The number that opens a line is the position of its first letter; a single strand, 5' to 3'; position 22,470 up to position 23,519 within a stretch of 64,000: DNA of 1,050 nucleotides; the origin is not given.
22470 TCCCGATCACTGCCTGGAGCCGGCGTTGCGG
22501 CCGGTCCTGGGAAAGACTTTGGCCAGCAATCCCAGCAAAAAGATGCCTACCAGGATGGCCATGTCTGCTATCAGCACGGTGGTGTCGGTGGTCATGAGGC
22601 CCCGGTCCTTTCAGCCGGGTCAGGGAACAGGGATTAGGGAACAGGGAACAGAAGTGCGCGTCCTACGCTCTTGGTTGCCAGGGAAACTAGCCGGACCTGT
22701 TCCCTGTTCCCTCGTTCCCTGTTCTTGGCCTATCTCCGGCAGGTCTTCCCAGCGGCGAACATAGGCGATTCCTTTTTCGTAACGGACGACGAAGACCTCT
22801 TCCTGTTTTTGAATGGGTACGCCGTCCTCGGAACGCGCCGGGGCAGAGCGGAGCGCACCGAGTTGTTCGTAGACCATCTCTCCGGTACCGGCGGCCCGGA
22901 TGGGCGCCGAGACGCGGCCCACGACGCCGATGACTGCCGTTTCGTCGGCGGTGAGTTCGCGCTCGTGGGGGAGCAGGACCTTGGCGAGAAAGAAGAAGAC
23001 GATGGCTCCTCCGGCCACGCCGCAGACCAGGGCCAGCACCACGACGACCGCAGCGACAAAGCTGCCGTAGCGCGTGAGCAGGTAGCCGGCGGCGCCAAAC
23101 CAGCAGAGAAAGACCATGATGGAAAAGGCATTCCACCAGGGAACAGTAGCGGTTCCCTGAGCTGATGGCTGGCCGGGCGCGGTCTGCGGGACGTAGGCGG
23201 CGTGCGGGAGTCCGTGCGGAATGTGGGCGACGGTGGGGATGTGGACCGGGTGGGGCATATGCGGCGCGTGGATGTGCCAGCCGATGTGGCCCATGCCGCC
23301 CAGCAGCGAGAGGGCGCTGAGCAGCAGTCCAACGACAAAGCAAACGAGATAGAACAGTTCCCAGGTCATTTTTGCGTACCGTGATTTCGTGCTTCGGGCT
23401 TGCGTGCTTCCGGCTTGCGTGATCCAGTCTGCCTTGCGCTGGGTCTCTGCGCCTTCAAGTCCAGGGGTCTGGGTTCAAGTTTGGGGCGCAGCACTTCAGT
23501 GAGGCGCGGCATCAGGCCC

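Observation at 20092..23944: Five-gene membrane-stress operon fusing an XRE regulator, NfeD, a micropeptide, flotillin and PspA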

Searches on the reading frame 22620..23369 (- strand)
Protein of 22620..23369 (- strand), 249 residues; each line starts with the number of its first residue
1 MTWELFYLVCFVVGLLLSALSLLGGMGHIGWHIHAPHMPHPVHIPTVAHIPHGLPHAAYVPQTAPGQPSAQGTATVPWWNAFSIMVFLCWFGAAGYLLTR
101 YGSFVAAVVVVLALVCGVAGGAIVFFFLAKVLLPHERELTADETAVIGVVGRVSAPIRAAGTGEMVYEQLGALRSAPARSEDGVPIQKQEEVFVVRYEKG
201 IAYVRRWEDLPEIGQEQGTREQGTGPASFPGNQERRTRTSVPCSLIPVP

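Call 3: search_protein_families(library=pfam, proteins=[window:22620-23369:-], max_evalue=0.01)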
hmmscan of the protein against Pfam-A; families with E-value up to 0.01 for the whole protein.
window:22620-23369:- (249 aa): 0 families

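Call 4: search_protein_families(library=ncbifam, proteins=[window:22620-23369:-], max_evalue=0.01)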
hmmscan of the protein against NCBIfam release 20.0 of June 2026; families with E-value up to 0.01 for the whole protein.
window:22620-23369:- (249 aa): 0 families

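Call 8: find_homologous_proteins(query=window:22620-23369:-)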
Query window:22620-23369:- (249 aa): 4923 proteins with E <= 0.001 among 8000 candidates; the best 120 are listed.
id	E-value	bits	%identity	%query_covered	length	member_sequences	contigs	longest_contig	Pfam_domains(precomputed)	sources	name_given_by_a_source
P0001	4.9e-164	562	100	100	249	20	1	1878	PF25842.1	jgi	jgi:membrane protein implicated in regulation of membrane protease activity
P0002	9.4e-119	414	86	88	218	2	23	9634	PF25842.1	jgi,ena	jgi:membrane protein implicated in regulation of membrane protease activity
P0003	2.3e-118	412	81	89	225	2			PF25842.1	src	-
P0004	3.0e-114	399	79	92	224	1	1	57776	PF25842.1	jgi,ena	jgi:hypothetical protein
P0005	8.6e-111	387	72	96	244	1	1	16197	PF25842.1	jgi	jgi:hypothetical protein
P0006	1.7e-110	387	75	90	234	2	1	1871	PF25842.1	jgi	jgi:hypothetical protein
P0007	1.9e-110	386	76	90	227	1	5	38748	PF25842.1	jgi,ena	jgi:membrane protein implicated in regulation of membrane protease activity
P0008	1.0e-109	384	77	90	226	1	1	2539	PF25842.1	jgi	jgi:hypothetical protein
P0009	1.1e-109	384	75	92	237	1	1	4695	PF25842.1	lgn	-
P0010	1.2e-109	384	77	89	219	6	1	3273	PF25842.1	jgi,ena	-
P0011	5.0e-109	382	78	85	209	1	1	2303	PF25842.1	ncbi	-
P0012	6.9e-109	381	79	90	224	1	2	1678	PF25842.1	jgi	jgi:hypothetical protein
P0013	1.9e-108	380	74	96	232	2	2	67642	PF25842.1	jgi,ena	jgi:hypothetical protein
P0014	2.7e-108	379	75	91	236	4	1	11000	PF25842.1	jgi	jgi:hypothetical protein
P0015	3.2e-108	379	80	87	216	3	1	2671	PF25842.1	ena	-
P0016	3.8e-108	379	78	90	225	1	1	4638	PF25842.1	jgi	jgi:hypothetical protein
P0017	1.3e-107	377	78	87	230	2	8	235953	PF25842.1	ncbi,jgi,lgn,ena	ncbi:MAG: hypothetical protein ABSD67_00960 [Terracidiphilus sp.]|jgi:hypothetical protein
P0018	1.5e-107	377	77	88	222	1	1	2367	PF25842.1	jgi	jgi:membrane protein implicated in regulation of membrane protease activity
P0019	1.6e-107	377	77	88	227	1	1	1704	PF25842.1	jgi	jgi:hypothetical protein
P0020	2.6e-107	376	74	92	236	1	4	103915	PF25842.1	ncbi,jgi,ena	jgi:hypothetical protein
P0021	6.2e-107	375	74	89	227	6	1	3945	PF25842.1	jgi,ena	jgi:hypothetical protein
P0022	6.9e-107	375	77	89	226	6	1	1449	PF25842.1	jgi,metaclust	metaclust:\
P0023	2.5e-106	373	77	89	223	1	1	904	PF25842.1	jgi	jgi:hypothetical protein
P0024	7.8e-106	371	78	90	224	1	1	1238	PF25842.1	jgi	jgi:hypothetical protein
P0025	1.0e-105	371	77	87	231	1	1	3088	PF25842.1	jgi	jgi:hypothetical protein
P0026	1.4e-105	370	74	90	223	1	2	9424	PF25842.1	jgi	jgi:hypothetical protein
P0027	1.5e-105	370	73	92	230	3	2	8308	PF25842.1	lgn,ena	-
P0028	1.9e-105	370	72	90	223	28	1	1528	PF25842.1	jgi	-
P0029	2.0e-105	370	76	90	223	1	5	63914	PF25842.1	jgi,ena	jgi:membrane protein implicated in regulation of membrane protease activity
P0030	3.3e-105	369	77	88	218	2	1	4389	PF25842.1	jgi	jgi:hypothetical protein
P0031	3.7e-105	369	74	90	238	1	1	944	PF25842.1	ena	-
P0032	6.9e-105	368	77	84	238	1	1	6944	PF25842.1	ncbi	-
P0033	1.1e-104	367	72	91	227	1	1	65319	PF25842.1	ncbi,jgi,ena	jgi:hypothetical protein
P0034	1.3e-104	367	74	91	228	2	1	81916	PF25842.1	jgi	jgi:hypothetical protein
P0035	1.6e-104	367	75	89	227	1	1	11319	PF25842.1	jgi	jgi:hypothetical protein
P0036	2.3e-104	366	75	90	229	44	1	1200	PF25842.1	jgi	jgi:hypothetical protein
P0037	3.1e-104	366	75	90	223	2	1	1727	PF25842.1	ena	-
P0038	3.9e-104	366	74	90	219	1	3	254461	PF25842.1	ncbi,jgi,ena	jgi:hypothetical protein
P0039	5.2e-104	365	74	90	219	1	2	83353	PF25842.1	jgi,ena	jgi:hypothetical protein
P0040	5.3e-104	365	75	91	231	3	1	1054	PF25842.1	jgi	jgi:hypothetical protein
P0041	8.3e-104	365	74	93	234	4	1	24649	PF25842.1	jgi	jgi:hypothetical protein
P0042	3.2e-103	363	73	92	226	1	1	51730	PF25842.1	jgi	jgi:hypothetical protein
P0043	3.5e-103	363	73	96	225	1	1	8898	PF25842.1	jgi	jgi:hypothetical protein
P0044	3.5e-103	363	74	90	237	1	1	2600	PF25842.1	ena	-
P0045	4.3e-103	362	74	93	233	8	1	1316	PF25842.1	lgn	-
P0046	6.5e-103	362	76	87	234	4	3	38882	PF25842.1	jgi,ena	jgi:hypothetical protein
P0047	7.8e-103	361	74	89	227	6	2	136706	PF25842.1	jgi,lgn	jgi:hypothetical protein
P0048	1.5e-102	360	75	89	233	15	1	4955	PF25842.1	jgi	-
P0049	1.5e-102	360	75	90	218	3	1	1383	PF25842.1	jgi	-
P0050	1.9e-102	360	75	90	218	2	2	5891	PF25842.1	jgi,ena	-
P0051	2.9e-102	360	75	87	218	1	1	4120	PF25842.1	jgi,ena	-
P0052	3.6e-102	359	73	90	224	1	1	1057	PF25842.1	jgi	jgi:hypothetical protein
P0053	4.6e-102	359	73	88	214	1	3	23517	PF25842.1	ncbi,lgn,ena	ncbi:MAG: hypothetical protein ACLPM3_11530 [Terracidiphilus sp.]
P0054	1.1e-101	358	67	99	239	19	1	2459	PF25842.1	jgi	jgi:hypothetical protein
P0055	1.1e-101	358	76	84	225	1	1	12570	PF25842.1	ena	-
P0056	2.2e-101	357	74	89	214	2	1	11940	PF25842.1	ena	-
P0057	2.9e-101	356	71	86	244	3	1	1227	PF25842.1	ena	-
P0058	3.2e-101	356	72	92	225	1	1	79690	PF25842.1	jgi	jgi:hypothetical protein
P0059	3.5e-101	356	75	89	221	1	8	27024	PF25842.1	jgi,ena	-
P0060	3.5e-101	356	74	90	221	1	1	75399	PF25842.1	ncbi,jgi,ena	jgi:hypothetical protein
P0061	3.7e-101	356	74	89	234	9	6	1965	PF25842.1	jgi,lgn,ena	-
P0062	3.9e-101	356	73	91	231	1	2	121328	PF25842.1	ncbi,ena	-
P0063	4.9e-101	356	72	90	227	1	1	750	PF25842.1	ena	-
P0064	5.5e-101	355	75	87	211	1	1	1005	PF25842.1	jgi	jgi:hypothetical protein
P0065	8.4e-101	355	72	87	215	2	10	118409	PF25842.1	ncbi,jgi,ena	ncbi:MAG: hypothetical protein ABSE99_02435 [Terracidiphilus sp.]|jgi:hypothetical protein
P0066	8.5e-101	355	73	90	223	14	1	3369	PF25842.1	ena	-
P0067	1.4e-100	354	74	92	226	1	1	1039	PF25842.1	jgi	-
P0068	1.4e-100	354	70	90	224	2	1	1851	PF25842.1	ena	-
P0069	1.5e-100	354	71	90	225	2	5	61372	PF25842.1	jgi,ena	jgi:hypothetical protein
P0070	1.7e-100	354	71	94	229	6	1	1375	PF25842.1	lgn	-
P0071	2.0e-100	354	76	84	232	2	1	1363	PF25842.1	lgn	-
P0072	2.0e-100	354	73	89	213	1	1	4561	PF25842.1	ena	-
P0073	2.6e-100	353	77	85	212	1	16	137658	PF25842.1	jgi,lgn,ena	jgi:hypothetical protein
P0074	3.7e-100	353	71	90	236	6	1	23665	PF25842.1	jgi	jgi:hypothetical protein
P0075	4.1e-100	352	76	84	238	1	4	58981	PF25842.1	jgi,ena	jgi:hypothetical protein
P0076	4.7e-100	352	73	90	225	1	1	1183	PF25842.1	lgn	-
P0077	5.1e-100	352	74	88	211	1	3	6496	PF25842.1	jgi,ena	-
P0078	5.4e-100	352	73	92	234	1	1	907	PF25842.1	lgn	-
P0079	7.6e-100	352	72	90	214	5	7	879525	PF25842.1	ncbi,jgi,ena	jgi:hypothetical protein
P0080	8.0e-100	352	72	90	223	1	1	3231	PF25842.1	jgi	jgi:hypothetical protein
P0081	1.2e-99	351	71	90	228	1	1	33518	PF25842.1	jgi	jgi:membrane protein implicated in regulation of membrane protease activity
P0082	1.3e-99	351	69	90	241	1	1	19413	PF25842.1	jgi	jgi:membrane protein implicated in regulation of membrane protease activity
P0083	1.7e-99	351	67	97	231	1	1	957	PF25842.1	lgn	-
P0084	1.7e-99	350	71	89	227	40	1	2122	PF25842.1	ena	-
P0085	2.2e-99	350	75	89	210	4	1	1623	PF25842.1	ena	-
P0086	2.3e-99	350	76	85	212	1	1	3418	PF25842.1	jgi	-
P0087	2.4e-99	350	73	89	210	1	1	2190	PF25842.1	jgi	jgi:hypothetical protein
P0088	2.8e-99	350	74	88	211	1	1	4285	PF25842.1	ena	-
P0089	2.9e-99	350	73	87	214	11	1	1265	PF25842.1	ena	-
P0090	3.7e-99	349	71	87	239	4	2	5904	PF25842.1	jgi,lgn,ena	jgi:hypothetical protein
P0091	5.9e-99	349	73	89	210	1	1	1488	PF25842.1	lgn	-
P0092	6.6e-99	349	72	87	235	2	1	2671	PF25842.1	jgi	jgi:hypothetical protein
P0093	6.7e-99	349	72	90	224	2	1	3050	PF25842.1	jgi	jgi:hypothetical protein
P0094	9.6e-99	348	74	85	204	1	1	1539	PF25842.1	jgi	jgi:membrane protein implicated in regulation of membrane protease activity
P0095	1.2e-98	348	74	84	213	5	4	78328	PF25842.1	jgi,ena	jgi:hypothetical protein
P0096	1.5e-98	347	74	87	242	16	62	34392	PF25842.1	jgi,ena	jgi:hypothetical protein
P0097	1.6e-98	347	71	89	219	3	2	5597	PF25842.1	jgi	jgi:hypothetical protein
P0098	2.3e-98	347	74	89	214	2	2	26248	PF25842.1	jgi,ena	jgi:membrane protein implicated in regulation of membrane protease activity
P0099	2.5e-98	347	73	84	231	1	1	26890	PF25842.1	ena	-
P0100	2.9e-98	346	69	89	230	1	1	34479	PF25842.1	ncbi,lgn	-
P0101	3.7e-98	346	70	89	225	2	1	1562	PF25842.1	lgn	-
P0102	4.8e-98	346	76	86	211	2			PF25842.1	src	-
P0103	4.9e-98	346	74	89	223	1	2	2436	PF25842.1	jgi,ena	-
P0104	5.2e-98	346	75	85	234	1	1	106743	PF25842.1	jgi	jgi:hypothetical protein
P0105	5.9e-98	345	75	84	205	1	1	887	PF25842.1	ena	-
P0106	6.8e-98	345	75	86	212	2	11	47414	PF25842.1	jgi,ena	jgi:hypothetical protein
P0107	8.8e-98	345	69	91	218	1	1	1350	PF25842.1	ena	-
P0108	1.1e-97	345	76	89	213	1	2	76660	PF25842.1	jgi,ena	jgi:uncharacterized membrane protein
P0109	1.1e-97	344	71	90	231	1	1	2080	PF25842.1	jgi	jgi:hypothetical protein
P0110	1.4e-97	344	73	84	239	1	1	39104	PF25842.1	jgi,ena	-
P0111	1.4e-97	344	72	84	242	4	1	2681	PF25842.1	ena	-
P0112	1.4e-97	344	70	90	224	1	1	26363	PF25842.1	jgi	jgi:hypothetical protein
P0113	1.4e-97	344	75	84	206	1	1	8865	PF25842.1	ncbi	-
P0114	1.7e-97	344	73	90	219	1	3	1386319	PF25842.1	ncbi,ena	-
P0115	2.2e-97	344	70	92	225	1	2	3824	PF25842.1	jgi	jgi:hypothetical protein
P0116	2.4e-97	343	70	90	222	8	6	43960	PF25842.1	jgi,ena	-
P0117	2.5e-97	343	71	89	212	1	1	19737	PF25842.1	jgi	jgi:hypothetical protein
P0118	2.7e-97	343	74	86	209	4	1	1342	PF25842.1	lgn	-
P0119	2.8e-97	343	76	84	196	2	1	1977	PF25842.1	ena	-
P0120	2.9e-97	343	69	94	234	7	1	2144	PF25842.1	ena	-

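Call 10: search_protein_families(library=pfam, proteins=[window:22620-23369:-], max_evalue=10)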
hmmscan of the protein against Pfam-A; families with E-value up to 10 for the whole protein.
window:22620-23369:- (249 aa): 0 families

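Call 16: find_related_loci(query=window:22620-23369:-, collection=genome_contigs, flank=6000)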
Query window:22620-23369:- (249 aa) in genome_contigs; peptide patterns used: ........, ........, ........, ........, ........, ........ (x = any residue, [..] = any of these).
191 stretches matched a pattern; 82 encode a relative of the query (tblastn E <= 1e-3); the best 80 are kept; 80 distinct loci.
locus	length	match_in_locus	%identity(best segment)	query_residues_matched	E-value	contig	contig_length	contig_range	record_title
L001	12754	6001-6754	90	1-249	5e-130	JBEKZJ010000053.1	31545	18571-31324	MAG: Terracidiphilus sp. isolate SPRUCE 696 SPRUCE_696_53, whole genome shotgun sequence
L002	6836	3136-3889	85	1-249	1e-126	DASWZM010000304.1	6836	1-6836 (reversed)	MAG TPA_asm: Terracidiphilus sp. isolate SMAG_U3738 k141_60153, whole genome shotgun sequence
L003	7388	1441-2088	74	1-225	9e-110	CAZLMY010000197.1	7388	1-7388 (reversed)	MAG TPA_asm: uncultured Terracidiphilus sp. isolate binchicken_co3_576 genome assembly, contig: NODE_32890_length_7388_c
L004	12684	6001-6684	74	1-228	2e-108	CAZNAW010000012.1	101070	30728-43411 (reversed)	MAG TPA_asm: uncultured Terracidiphilus sp. isolate binchicken_co3_243 genome assembly, contig: NODE_490_length_101070_c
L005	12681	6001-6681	70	1-237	4e-106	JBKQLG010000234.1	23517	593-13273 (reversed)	MAG: Terracidiphilus sp. isolate CRr2D2E2F__bin_61 CRr2D2E2F_000000236022, whole genome shotgun sequence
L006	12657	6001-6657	72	1-224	2e-103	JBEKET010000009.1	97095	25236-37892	MAG: Terracidiphilus sp. isolate SPRUCE 212 SPRUCE_212_9, whole genome shotgun sequence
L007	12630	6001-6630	71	1-223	2e-103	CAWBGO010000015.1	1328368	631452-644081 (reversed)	MAG: Terriglobales bacterium isolate MFD06714.bin.2.40 genome assembly, contig: contig_8014, whole genome shotgun sequen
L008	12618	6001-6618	74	1-212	2e-103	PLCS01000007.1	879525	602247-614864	MAG: Acidobacteriaceae bacterium isolate palsa_248 73.20111000_P3D.24_contig_150, whole genome shotgun sequence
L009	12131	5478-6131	75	1-223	1e-102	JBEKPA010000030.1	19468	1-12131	MAG: Terracidiphilus sp. isolate SPRUCE 453 SPRUCE_453_30, whole genome shotgun sequence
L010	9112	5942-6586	73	1-216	8e-100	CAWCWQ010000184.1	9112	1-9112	MAG: uncultured Acidobacteriaceae bacterium isolate MFD01689.bin.3.127 genome assembly, contig: contig_65315, whole geno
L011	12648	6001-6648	73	1-223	6e-100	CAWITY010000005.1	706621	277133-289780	MAG: uncultured Acidobacteriaceae bacterium isolate MFD01689.bin.2.70 genome assembly, contig: contig_27014, whole genom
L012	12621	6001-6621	70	1-225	2e-99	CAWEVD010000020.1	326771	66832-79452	MAG: uncultured Acidobacteriota bacterium isolate MFD05521.bin.2.39 genome assembly, contig: contig_7284, whole genome s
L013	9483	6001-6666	70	1-224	1e-99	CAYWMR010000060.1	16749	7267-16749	MAG TPA_asm: uncultured Terracidiphilus sp. isolate binchicken_co3_537 genome assembly, contig: NODE_11087_length_16749_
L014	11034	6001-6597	71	1-209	6e-98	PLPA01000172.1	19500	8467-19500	MAG: Acidobacteriaceae bacterium isolate bog_399 73.20120700_S3X.17_contig_4476, whole genome shotgun sequence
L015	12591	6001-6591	73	1-209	1e-96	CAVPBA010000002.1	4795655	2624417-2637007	MAG: Terriglobales bacterium isolate MFD00031.bin.2.5 genome assembly, contig: contig_2236, whole genome shotgun sequenc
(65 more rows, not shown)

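Call 33: search_solved_structures(query=A1, max_evalue=10, show_alignments=2)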
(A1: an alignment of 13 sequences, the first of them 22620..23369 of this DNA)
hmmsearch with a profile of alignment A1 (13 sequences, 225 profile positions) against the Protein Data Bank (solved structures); distinct sequences matched with E-value up to 10: 2.
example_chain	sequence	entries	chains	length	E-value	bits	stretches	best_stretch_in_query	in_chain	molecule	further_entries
2k14_A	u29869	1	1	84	1.1e-06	31.6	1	134-207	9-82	YuaF protein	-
7ykr_A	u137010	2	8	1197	8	9.1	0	76-127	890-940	Transient receptor potential cation channel subfamily A member 1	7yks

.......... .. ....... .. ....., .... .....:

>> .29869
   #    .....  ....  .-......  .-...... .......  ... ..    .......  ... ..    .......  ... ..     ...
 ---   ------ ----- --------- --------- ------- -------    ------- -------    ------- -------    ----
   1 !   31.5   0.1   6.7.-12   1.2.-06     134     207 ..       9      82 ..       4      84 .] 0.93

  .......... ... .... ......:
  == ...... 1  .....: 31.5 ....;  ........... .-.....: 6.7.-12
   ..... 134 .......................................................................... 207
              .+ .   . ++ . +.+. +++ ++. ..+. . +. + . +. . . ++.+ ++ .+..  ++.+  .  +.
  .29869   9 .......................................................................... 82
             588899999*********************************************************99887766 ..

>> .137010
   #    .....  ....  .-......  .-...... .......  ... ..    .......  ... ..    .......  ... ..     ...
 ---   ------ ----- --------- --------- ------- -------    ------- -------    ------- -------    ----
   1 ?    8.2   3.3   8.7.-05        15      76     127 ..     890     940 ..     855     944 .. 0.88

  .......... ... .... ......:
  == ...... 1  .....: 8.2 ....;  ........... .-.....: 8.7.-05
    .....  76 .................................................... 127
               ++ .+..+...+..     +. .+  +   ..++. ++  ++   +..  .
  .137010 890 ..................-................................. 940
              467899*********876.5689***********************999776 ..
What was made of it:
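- On NfeD family, short YuaF/NfeD2 type: Profile positions 134-207 align to YuaF residues 9-82 at E=1.1e-6 (call 33).
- Checked: A profile of it and its homologues hits the solved YuaF (NfeD2) soluble domain 2K14 at E=1.1e-6 (call 33).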

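Call 34: search_protein_families(library=pfam, alignment_id=A1, max_evalue=1)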
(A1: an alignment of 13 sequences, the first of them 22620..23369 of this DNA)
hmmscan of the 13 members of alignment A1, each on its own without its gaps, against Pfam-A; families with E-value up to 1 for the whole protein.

A. member 1, window:22620-23369:- (249 aa): 0 families

B. families by the number of members that match (of 13 scanned): 3 families
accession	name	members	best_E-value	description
PF01957.25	NfeD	6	0.00044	NfeD-like C-terminal, partner-binding domain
PF13567.11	DUF4131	2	0.27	Domain of unknown function (DUF4131)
PF15013.11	CCSMST1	1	0.18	CCSMST1 family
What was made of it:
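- Checked: 6 of 13 aligned members hit PF01957 NfeD (call 34).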

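Call 60: search_protein_families(library=padloc, proteins=[window:22620-23369:-], max_evalue=0.001)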
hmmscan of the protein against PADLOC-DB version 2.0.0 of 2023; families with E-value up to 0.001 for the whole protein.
window:22620-23369:- (249 aa): 0 families
